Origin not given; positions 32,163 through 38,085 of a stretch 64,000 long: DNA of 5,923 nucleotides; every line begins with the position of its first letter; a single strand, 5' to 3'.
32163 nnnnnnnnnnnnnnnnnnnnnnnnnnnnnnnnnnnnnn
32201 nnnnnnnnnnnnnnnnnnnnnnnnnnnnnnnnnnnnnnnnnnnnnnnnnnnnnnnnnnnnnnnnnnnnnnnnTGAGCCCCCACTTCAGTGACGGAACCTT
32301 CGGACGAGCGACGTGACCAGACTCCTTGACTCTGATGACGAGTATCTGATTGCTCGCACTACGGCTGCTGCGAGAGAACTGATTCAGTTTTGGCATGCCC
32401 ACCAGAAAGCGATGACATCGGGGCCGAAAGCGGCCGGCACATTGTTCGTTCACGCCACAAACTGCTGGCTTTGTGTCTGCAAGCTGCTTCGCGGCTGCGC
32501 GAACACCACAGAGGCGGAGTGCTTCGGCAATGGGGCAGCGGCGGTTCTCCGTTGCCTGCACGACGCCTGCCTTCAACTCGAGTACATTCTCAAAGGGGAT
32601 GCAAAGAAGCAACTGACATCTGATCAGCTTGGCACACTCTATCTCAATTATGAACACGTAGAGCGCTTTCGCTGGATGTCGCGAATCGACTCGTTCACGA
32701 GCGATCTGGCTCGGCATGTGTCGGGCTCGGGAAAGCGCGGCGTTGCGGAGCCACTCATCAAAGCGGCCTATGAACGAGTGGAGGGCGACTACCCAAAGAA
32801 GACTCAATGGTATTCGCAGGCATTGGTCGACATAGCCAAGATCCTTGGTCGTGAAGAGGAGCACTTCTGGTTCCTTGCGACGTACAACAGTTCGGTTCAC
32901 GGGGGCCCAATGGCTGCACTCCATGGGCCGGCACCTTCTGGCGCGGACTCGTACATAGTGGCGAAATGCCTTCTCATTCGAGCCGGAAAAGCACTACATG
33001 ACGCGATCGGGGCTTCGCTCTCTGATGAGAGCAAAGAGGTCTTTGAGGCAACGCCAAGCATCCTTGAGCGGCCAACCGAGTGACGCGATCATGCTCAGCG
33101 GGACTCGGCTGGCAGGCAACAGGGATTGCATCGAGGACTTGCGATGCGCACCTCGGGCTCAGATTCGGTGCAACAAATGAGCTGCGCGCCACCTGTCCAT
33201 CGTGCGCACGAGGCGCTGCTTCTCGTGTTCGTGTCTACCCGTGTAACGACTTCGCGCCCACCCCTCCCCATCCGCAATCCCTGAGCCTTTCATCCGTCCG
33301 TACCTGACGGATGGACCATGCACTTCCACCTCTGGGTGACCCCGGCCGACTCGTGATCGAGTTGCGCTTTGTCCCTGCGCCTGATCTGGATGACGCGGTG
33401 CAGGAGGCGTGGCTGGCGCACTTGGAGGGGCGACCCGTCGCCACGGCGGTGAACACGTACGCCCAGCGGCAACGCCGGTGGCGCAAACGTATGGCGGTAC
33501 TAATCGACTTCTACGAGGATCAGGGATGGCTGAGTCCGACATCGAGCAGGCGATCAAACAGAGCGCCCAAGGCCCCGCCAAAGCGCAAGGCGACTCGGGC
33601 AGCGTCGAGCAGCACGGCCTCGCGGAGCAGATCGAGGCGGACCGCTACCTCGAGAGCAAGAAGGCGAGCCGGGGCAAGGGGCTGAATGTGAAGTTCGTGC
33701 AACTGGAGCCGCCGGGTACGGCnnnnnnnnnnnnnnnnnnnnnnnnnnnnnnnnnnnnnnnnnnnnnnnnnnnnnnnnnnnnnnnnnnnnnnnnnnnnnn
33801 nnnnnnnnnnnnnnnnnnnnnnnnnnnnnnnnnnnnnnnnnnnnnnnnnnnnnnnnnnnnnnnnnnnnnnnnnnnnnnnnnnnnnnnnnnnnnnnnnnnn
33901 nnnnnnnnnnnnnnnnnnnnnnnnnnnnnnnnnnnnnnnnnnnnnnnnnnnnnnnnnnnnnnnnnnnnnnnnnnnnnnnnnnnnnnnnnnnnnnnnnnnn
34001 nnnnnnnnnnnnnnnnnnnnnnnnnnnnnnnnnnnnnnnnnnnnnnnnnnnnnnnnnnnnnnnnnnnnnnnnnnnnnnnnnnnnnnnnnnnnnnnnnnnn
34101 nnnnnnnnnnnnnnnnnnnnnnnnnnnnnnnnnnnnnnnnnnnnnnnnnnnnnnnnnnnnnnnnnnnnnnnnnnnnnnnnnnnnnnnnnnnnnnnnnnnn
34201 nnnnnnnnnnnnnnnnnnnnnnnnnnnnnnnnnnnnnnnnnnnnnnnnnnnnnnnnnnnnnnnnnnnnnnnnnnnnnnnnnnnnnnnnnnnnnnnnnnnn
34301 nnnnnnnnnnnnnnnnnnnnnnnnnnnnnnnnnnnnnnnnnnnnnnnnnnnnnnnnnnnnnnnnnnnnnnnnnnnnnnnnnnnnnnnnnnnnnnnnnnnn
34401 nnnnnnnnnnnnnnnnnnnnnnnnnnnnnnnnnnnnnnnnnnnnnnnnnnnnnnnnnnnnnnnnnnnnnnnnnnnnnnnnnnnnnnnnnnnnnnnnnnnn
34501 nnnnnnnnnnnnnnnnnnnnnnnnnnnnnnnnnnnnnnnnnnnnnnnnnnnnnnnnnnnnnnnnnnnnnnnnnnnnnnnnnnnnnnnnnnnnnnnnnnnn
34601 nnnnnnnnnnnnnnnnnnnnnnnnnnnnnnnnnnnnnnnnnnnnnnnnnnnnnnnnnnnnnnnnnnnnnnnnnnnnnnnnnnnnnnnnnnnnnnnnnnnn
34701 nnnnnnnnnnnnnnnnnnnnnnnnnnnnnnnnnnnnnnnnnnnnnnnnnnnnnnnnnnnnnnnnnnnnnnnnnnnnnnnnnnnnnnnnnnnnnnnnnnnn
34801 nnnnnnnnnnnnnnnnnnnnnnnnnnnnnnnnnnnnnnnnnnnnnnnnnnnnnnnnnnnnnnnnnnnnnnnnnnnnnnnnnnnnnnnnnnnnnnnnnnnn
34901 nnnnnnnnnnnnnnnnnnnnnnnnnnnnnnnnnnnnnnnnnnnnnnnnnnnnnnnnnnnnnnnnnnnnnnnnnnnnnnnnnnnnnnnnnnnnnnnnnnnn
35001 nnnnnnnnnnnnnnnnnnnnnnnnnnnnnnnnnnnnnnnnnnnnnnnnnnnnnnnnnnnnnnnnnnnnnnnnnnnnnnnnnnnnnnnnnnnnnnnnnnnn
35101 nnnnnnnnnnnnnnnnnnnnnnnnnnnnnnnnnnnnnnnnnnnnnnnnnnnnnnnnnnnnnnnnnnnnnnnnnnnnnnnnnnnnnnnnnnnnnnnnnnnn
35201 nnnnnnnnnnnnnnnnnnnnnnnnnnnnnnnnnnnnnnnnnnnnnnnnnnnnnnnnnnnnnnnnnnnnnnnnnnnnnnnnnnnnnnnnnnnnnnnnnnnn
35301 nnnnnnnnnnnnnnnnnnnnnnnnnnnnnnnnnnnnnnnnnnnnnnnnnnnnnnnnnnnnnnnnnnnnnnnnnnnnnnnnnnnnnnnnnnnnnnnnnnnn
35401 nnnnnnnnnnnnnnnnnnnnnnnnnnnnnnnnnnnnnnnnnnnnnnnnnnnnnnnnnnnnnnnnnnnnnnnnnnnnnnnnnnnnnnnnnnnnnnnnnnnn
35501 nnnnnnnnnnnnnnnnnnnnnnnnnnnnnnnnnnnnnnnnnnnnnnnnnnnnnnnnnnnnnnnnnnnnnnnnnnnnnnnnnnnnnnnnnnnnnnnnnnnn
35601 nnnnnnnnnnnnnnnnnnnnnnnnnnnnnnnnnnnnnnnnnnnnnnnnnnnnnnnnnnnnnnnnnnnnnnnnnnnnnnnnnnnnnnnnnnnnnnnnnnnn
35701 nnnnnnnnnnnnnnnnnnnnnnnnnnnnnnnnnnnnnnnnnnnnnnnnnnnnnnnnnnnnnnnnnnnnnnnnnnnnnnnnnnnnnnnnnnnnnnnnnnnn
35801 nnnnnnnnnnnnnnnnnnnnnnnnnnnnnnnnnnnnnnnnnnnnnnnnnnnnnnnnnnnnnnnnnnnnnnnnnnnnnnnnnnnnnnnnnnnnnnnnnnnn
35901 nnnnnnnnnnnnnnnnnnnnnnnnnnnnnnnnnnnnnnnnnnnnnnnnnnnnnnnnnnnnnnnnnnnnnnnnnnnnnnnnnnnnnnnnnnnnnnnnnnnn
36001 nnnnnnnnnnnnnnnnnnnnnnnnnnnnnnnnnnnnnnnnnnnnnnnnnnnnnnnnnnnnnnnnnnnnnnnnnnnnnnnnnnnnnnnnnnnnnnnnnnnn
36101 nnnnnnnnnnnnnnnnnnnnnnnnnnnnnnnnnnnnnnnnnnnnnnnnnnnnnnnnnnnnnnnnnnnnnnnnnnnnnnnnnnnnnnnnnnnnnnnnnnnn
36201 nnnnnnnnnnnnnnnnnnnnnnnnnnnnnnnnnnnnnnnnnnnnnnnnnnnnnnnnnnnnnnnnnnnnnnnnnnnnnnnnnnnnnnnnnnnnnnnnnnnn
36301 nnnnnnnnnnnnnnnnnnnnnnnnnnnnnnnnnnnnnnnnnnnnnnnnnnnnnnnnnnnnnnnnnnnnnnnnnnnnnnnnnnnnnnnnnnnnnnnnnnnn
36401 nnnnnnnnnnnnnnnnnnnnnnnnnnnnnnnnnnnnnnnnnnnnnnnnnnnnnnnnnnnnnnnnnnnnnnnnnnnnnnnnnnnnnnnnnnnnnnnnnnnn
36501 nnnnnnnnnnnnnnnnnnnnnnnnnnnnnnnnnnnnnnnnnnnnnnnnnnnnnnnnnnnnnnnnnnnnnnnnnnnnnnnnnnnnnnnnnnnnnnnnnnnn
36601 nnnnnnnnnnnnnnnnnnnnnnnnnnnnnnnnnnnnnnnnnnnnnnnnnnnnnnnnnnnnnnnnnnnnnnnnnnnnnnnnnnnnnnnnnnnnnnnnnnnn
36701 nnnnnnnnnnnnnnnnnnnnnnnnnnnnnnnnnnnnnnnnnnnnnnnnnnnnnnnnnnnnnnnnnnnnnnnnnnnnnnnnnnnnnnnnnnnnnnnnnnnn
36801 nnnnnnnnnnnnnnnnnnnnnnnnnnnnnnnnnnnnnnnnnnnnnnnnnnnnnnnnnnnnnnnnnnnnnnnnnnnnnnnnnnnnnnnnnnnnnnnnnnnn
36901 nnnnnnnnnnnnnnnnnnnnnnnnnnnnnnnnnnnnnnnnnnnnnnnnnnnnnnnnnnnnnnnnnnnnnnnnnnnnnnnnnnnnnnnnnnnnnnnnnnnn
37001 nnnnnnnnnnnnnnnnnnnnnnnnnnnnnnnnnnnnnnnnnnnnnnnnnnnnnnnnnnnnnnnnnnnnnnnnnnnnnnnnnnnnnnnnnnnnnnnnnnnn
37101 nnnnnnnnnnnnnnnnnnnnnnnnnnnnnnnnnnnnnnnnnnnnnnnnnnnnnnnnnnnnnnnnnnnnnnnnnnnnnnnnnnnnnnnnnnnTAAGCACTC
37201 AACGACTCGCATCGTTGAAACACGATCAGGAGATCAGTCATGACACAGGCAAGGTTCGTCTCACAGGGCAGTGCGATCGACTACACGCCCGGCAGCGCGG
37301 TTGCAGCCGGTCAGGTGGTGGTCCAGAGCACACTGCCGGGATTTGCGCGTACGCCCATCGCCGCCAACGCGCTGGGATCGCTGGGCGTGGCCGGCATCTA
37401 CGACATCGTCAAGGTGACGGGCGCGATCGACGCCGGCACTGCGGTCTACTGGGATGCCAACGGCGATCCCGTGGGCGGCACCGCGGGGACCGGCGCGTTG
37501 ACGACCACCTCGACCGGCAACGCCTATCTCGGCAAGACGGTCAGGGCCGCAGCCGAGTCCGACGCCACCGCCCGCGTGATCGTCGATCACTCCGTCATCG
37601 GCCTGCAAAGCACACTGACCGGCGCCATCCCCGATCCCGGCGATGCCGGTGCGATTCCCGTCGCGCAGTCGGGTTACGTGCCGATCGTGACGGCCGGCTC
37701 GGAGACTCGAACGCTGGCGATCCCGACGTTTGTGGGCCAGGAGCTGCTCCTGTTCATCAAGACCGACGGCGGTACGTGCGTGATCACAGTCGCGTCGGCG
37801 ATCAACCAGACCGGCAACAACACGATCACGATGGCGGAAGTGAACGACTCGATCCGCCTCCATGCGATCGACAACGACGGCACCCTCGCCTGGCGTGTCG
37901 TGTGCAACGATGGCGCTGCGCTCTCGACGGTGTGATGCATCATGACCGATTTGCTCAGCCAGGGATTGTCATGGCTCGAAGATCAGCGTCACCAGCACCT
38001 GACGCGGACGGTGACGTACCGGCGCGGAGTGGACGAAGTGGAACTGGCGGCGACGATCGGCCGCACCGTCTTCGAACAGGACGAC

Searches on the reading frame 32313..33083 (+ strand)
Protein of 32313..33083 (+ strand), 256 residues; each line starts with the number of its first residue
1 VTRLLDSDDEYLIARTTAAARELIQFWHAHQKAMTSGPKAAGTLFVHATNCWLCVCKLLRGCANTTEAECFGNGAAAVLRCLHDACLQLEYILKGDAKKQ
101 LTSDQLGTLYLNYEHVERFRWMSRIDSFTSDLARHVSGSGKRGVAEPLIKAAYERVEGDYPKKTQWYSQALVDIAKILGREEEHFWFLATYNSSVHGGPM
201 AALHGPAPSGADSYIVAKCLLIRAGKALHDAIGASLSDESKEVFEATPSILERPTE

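Call 103: search_protein_families(library=pfam, max_evalue=0.001, proteins=[window:32313-33083:+])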
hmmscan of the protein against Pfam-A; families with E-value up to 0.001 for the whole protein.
window:32313-33083:+ (256 aa): 1 family
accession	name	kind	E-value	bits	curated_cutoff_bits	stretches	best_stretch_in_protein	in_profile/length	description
PF18928.5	DUF5677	-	9.7e-10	39.2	27.1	1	71-202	26-155/166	Family of unknown function (DUF5677)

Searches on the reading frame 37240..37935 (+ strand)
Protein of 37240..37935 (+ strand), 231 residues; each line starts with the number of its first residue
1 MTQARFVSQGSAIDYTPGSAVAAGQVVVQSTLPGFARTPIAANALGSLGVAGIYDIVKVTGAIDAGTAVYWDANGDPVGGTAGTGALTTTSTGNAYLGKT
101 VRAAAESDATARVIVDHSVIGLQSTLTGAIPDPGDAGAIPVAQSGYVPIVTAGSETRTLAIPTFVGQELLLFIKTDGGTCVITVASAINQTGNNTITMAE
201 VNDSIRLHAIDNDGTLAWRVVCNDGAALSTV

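Call 103: search_protein_families(library=pfam, max_evalue=0.001, proteins=[window:37240-37935:+])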
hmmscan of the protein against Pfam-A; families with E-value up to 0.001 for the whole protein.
window:37240-37935:+ (231 aa): 1 family
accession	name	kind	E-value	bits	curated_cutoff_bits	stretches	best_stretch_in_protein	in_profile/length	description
PF09956.15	Phage_cement_2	-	7.2e-18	65.3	24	1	7-113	1-101/103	Phage cement protein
